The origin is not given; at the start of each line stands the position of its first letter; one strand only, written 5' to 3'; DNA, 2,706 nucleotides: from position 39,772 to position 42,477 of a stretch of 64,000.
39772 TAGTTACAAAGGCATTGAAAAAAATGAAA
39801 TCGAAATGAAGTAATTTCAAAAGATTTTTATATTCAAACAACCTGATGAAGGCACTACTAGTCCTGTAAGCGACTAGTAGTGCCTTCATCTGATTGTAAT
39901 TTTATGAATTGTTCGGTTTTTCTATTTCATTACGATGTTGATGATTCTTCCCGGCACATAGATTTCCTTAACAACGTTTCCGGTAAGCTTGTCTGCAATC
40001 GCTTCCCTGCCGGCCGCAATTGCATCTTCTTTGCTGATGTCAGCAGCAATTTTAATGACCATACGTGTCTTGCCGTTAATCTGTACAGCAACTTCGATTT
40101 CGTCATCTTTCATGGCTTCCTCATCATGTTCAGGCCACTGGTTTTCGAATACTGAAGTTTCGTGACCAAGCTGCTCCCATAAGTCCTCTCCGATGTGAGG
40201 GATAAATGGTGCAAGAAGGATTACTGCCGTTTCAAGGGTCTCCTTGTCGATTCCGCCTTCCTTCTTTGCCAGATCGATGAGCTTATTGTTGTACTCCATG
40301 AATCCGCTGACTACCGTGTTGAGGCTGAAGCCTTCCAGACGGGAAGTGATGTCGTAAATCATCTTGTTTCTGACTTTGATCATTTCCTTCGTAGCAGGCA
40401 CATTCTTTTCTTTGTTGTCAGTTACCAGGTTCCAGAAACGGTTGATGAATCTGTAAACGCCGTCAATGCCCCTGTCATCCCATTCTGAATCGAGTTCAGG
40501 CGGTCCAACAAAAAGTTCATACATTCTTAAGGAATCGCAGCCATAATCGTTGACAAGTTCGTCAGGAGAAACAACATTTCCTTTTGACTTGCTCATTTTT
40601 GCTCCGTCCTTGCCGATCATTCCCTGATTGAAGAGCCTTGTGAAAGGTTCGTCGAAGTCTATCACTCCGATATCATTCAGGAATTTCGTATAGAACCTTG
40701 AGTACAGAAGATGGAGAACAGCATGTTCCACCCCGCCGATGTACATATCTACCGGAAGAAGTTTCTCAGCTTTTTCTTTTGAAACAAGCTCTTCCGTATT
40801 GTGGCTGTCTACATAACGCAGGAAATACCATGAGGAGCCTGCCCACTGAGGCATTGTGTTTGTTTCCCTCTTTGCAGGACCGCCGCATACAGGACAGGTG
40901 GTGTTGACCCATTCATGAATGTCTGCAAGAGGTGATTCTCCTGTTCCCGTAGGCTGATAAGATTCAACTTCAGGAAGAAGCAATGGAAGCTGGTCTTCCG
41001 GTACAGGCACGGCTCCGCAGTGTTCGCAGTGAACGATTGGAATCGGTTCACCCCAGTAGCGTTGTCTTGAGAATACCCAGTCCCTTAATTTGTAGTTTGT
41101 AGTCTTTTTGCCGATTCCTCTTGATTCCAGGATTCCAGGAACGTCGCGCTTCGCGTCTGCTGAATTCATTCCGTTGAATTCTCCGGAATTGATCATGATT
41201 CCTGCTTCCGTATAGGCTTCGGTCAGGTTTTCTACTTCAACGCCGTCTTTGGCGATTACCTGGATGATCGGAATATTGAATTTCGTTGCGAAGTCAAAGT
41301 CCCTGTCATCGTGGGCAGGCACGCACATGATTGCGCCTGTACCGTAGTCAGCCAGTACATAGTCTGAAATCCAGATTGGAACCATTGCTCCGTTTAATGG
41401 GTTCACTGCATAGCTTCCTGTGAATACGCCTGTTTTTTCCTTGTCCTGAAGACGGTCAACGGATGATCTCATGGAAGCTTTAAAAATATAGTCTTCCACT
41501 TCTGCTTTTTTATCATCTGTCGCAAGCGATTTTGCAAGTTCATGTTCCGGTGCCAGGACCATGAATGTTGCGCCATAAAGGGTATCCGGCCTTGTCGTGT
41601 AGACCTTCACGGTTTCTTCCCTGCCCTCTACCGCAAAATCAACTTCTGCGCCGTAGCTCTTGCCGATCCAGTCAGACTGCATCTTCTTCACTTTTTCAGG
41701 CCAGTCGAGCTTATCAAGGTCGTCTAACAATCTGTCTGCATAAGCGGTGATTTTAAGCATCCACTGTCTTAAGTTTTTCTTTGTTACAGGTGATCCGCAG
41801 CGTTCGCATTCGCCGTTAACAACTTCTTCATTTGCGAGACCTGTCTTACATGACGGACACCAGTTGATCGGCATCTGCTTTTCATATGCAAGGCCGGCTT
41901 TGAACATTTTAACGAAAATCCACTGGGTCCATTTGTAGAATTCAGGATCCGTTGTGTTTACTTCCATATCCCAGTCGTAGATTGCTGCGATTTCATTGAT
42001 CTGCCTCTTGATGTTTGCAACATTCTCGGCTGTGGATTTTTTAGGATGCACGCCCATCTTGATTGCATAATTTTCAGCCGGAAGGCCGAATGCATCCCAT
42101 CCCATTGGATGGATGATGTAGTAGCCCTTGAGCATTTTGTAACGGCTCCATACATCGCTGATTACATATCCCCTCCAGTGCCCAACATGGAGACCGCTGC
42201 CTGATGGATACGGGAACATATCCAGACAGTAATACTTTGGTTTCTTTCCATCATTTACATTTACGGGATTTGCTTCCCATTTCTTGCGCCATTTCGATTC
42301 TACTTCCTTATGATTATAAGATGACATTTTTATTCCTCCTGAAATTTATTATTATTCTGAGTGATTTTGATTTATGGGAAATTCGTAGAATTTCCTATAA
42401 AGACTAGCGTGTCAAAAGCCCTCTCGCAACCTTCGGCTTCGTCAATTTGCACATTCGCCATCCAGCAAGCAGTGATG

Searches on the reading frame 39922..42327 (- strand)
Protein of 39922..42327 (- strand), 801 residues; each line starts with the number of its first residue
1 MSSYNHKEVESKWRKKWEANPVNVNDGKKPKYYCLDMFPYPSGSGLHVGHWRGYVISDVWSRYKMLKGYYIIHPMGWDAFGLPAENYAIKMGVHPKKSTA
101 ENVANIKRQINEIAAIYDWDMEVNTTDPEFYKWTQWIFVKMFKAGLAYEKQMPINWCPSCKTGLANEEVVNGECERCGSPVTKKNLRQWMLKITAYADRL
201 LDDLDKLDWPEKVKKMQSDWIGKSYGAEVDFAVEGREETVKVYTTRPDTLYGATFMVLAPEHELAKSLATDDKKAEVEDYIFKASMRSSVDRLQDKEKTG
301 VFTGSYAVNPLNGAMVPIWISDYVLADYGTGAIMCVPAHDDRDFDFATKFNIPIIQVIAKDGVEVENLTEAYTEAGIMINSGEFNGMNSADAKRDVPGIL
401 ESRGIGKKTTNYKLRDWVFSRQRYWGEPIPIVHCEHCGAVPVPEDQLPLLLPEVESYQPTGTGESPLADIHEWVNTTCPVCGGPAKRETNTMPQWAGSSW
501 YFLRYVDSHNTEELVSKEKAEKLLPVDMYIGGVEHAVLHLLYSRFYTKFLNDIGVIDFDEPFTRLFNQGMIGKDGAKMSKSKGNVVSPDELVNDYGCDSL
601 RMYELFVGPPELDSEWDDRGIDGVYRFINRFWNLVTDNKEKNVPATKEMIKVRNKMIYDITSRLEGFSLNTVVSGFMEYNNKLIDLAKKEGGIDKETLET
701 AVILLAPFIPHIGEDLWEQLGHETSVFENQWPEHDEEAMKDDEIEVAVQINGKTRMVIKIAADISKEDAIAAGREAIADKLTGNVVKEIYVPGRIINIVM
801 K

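Call 14: find_encoding_contigs(protein=window:39922-42327:-, flank=3000, max_places=10)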
Protein window:39922-42327:- (801 aa): 1 contig read that carries it; 1 place shown.
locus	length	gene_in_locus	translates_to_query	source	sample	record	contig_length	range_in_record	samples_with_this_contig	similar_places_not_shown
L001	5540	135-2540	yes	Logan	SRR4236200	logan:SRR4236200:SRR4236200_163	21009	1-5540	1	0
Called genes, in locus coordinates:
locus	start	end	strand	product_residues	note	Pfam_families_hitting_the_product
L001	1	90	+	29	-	?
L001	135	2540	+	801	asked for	PF00133:tRNA-synt_1, PF09334:tRNA-synt_1g, PF13603:tRNA-synt_1_2, PF00133:tRNA-synt_1, PF09334:tRNA-synt_1g (weak), PF08264:Anticodon_1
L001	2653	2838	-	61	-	PF04324:Fer2_BFD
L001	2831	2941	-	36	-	-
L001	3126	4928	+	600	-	PF02837:Glyco_hydro_2_N, PF22666:Glyco_hydro_2_N2 (weak), PF00703:Glyco_hydro_2 (weak), PF02836:Glyco_hydro_2_C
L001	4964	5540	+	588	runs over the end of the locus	-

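Call 16: find_homologous_proteins(query=window:39922-42327:-, max_evalue=1e-100)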
Query window:39922-42327:- (801 aa): 8000 proteins with E <= 1e-100 among 8000 candidates; the best 120 are listed.
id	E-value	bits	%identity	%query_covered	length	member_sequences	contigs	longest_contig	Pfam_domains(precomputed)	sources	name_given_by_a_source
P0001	0.0e+0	1895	-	-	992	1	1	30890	PF09334.18,PF08264.20,PF13603.13,PF00133.29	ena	-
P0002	0.0e+0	1891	100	100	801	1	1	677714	PF09334.18,PF08264.20,PF13603.13,PF00133.29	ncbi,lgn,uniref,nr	ncbi:leucine--tRNA ligase [Anaerobium acetethylicum]|uniref:Leucine--tRNA ligase n=1 Tax=Anaerobium 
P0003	0.0e+0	1891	100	100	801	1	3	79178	PF09334.18,PF08264.20,PF13603.13,PF00133.29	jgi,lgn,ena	-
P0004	0.0e+0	1820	95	100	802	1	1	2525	PF09334.18,PF08264.20,PF13603.13,PF00133.29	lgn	-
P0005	0.0e+0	1808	-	-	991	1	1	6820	PF09334.18,PF08264.20,PF13603.13,PF00133.29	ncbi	-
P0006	0.0e+0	1767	82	98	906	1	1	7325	PF09334.18,PF08264.20,PF13603.13,PF00133.29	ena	-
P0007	0.0e+0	1765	-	-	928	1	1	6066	PF09334.18,PF08264.20,PF13603.13,PF26435.2,PF00133.29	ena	-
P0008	0.0e+0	1693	88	100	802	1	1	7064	PF09334.18,PF08264.20,PF13603.13,PF00133.29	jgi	jgi:leucyl-tRNA synthetase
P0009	0.0e+0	1691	87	100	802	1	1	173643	PF09334.18,PF08264.20,PF13603.13,PF00133.29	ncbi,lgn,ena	-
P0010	0.0e+0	1691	88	100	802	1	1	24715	PF09334.18,PF08264.20,PF13603.13,PF00133.29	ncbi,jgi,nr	ncbi:MAG: leuS [Lachnospiraceae bacterium]|jgi:leucyl-tRNA synthetase|nr:leuS [Lachnospiraceae bacte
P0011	0.0e+0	1687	88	100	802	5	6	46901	PF09334.18,PF08264.20,PF13603.13,PF00133.29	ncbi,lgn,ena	-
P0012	0.0e+0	1686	-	-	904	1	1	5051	PF09334.18,PF08264.20,PF13603.13,PF00133.29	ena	-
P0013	0.0e+0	1685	87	100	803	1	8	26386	PF09334.18,PF08264.20,PF13603.13,PF00133.29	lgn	-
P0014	0.0e+0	1684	87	100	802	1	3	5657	PF09334.18,PF08264.20,PF13603.13,PF00133.29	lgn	-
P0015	0.0e+0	1684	87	100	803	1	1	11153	PF09334.18,PF08264.20,PF13603.13,PF00133.29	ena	-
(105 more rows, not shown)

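Call 17: find_encoding_contigs(protein=P0003, flank=3000, max_places=5)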
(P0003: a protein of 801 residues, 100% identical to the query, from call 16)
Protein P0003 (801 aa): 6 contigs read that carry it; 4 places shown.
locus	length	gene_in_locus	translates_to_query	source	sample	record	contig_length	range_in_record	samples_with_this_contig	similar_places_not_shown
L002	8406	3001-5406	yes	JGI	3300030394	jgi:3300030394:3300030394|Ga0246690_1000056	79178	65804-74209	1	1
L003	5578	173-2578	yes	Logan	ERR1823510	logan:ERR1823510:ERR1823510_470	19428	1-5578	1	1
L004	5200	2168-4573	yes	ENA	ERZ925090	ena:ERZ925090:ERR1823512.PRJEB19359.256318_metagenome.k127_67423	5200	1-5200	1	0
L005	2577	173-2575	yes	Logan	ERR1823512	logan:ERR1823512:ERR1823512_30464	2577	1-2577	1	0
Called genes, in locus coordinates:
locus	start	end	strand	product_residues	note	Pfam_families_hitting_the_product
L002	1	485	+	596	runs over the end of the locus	PF00664:ABC_membrane, PF00005:ABC_tran, PF02463:SMC_N (weak)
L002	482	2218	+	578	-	PF00664:ABC_membrane, PF00005:ABC_tran, PF02463:SMC_N (faint), PF13401:AAA_22 (faint)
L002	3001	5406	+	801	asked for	PF00133:tRNA-synt_1, PF09334:tRNA-synt_1g, PF13603:tRNA-synt_1_2, PF00133:tRNA-synt_1, PF09334:tRNA-synt_1g (weak), PF08264:Anticodon_1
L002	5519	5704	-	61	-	PF04324:Fer2_BFD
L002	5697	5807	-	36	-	-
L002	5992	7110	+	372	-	PF02837:Glyco_hydro_2_N, PF22666:Glyco_hydro_2_N2, PF00703:Glyco_hydro_2 (weak)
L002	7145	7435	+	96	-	-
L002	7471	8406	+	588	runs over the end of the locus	-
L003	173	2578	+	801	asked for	PF00133:tRNA-synt_1, PF09334:tRNA-synt_1g, PF13603:tRNA-synt_1_2, PF00133:tRNA-synt_1, PF09334:tRNA-synt_1g (weak), PF08264:Anticodon_1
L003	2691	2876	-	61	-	PF04324:Fer2_BFD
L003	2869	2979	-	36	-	-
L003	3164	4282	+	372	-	PF02837:Glyco_hydro_2_N, PF22666:Glyco_hydro_2_N2, PF00703:Glyco_hydro_2 (weak)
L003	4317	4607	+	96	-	-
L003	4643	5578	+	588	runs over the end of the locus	-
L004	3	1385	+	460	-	?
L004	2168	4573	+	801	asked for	PF00133:tRNA-synt_1, PF09334:tRNA-synt_1g, PF13603:tRNA-synt_1_2, PF00133:tRNA-synt_1, PF09334:tRNA-synt_1g (weak), PF08264:Anticodon_1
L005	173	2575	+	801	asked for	PF00133:tRNA-synt_1, PF09334:tRNA-synt_1g, PF13603:tRNA-synt_1_2, PF00133:tRNA-synt_1, PF09334:tRNA-synt_1g (weak), PF08264:Anticodon_1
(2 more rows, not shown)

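Call 18: find_encoding_contigs(protein=P0001, flank=3000, max_places=5)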
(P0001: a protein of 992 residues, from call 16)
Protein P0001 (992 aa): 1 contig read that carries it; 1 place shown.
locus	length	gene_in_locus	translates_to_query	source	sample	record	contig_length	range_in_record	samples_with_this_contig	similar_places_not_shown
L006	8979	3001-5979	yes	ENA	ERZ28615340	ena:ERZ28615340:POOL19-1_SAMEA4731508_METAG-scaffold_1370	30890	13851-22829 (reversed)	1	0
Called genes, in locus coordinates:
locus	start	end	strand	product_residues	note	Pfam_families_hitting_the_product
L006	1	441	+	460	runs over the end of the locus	PF02127:Peptidase_M18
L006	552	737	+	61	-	-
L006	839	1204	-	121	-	PF00903:Glyoxalase, PF22677:Ble-like_N (weak), PF13669:Glyoxalase_4 (weak), PF18029:Glyoxalase_6 (weak)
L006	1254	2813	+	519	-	PF03734:YkuD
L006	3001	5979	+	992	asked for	PF00133:tRNA-synt_1, PF09334:tRNA-synt_1g, PF00133:tRNA-synt_1, PF09334:tRNA-synt_1g, PF13603:tRNA-synt_1_2, PF00133:tRNA-synt_1, PF08264:Anticodon_1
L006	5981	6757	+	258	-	PF01643:Acyl-ACP_TE, PF20791:Acyl-ACP_TE_C (weak)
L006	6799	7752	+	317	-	PF00056:Ldh_1_N, PF02866:Ldh_1_C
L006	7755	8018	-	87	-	-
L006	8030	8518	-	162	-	-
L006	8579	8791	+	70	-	-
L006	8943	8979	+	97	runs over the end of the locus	-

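Call 19: find_encoding_contigs(protein=P0005, flank=3000, max_places=5)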
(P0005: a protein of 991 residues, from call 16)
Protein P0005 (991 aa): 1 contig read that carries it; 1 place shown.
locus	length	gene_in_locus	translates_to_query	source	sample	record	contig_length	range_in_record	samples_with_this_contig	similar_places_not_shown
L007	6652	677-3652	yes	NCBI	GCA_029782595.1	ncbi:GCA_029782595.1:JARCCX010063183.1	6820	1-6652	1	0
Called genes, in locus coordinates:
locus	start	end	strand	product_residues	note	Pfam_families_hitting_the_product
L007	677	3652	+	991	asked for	PF00133:tRNA-synt_1, PF09334:tRNA-synt_1g, PF00133:tRNA-synt_1, PF13603:tRNA-synt_1_2, PF00133:tRNA-synt_1, PF08264:Anticodon_1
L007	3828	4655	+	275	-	PF01418:HTH_6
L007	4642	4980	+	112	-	PF01380:SIS (weak)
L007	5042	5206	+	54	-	-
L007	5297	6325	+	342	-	-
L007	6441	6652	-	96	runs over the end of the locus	-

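Call 22: find_encoding_contigs(protein=P0004, flank=3000, max_places=4)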
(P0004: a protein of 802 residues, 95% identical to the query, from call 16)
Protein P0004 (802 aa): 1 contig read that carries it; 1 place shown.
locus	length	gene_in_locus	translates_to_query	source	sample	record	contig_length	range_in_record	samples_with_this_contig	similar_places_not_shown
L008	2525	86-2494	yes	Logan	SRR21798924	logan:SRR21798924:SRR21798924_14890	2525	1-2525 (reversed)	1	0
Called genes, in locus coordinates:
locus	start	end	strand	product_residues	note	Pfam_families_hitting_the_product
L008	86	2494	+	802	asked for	PF00133:tRNA-synt_1, PF09334:tRNA-synt_1g, PF13603:tRNA-synt_1_2, PF00133:tRNA-synt_1, PF09334:tRNA-synt_1g (weak), PF08264:Anticodon_1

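Call 23: find_encoding_contigs(protein=P0009, flank=2500, max_places=3)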
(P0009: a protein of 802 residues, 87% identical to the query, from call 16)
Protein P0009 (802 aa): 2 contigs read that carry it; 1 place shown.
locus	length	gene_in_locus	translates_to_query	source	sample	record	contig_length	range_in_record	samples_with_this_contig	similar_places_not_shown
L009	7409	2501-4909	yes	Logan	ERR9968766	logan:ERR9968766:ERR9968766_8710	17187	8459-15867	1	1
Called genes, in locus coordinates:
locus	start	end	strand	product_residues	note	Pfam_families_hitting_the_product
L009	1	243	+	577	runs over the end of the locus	PF00664:ABC_membrane, PF00005:ABC_tran, PF02463:SMC_N (faint), PF13401:AAA_22 (faint)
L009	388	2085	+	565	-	PF03734:YkuD, PF16403:Bact_surface_Ig-like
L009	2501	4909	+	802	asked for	PF00133:tRNA-synt_1, PF09334:tRNA-synt_1g, PF13603:tRNA-synt_1_2, PF00133:tRNA-synt_1, PF09334:tRNA-synt_1g (weak), PF08264:Anticodon_1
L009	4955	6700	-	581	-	PF00082:Peptidase_S8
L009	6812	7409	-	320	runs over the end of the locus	PF00248:Aldo_ket_red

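Call 24: find_encoding_contigs(protein=P0010, flank=2500, max_places=3)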
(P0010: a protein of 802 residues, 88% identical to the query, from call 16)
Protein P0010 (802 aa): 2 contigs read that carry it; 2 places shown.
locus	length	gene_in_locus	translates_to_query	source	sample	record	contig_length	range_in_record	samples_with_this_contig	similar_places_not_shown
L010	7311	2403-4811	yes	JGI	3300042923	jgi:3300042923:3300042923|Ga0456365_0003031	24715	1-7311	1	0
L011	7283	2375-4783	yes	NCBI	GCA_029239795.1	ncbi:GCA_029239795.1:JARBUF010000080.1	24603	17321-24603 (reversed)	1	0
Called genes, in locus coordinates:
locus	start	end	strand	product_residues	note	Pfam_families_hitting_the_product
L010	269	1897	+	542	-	PF03734:YkuD, PF16403:Bact_surface_Ig-like, PF18981:InlK_D3 (weak)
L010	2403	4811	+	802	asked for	PF00133:tRNA-synt_1, PF09334:tRNA-synt_1g, PF13603:tRNA-synt_1_2, PF00133:tRNA-synt_1, PF09334:tRNA-synt_1g (weak), PF08264:Anticodon_1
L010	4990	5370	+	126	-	PF04205:FMN_bind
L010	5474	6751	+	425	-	PF01476:LysM (weak), PF23473:LysM3_LYK4_5 (faint), PF23577:LysM_RLK (faint), PF01476:LysM, PF00704:Glyco_hydro_18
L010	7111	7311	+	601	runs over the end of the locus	PF13188:PAS_8 (faint), PF08447:PAS_3 (faint), PF00989:PAS, PF08448:PAS_4, PF13426:PAS_9, PF00990:GGDEF, PF13487:HD_5, PF01966:HD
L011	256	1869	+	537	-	PF03734:YkuD, PF16403:Bact_surface_Ig-like, PF18981:InlK_D3 (weak)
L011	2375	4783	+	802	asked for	PF00133:tRNA-synt_1, PF09334:tRNA-synt_1g, PF13603:tRNA-synt_1_2, PF00133:tRNA-synt_1, PF09334:tRNA-synt_1g (weak), PF08264:Anticodon_1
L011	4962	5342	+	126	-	PF04205:FMN_bind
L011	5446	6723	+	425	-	PF01476:LysM (weak), PF23473:LysM3_LYK4_5 (faint), PF23577:LysM_RLK (faint), PF01476:LysM, PF00704:Glyco_hydro_18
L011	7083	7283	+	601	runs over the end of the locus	PF13188:PAS_8 (faint), PF08447:PAS_3 (faint), PF00989:PAS, PF08448:PAS_4, PF13426:PAS_9, PF00990:GGDEF, PF13487:HD_5, PF01966:HD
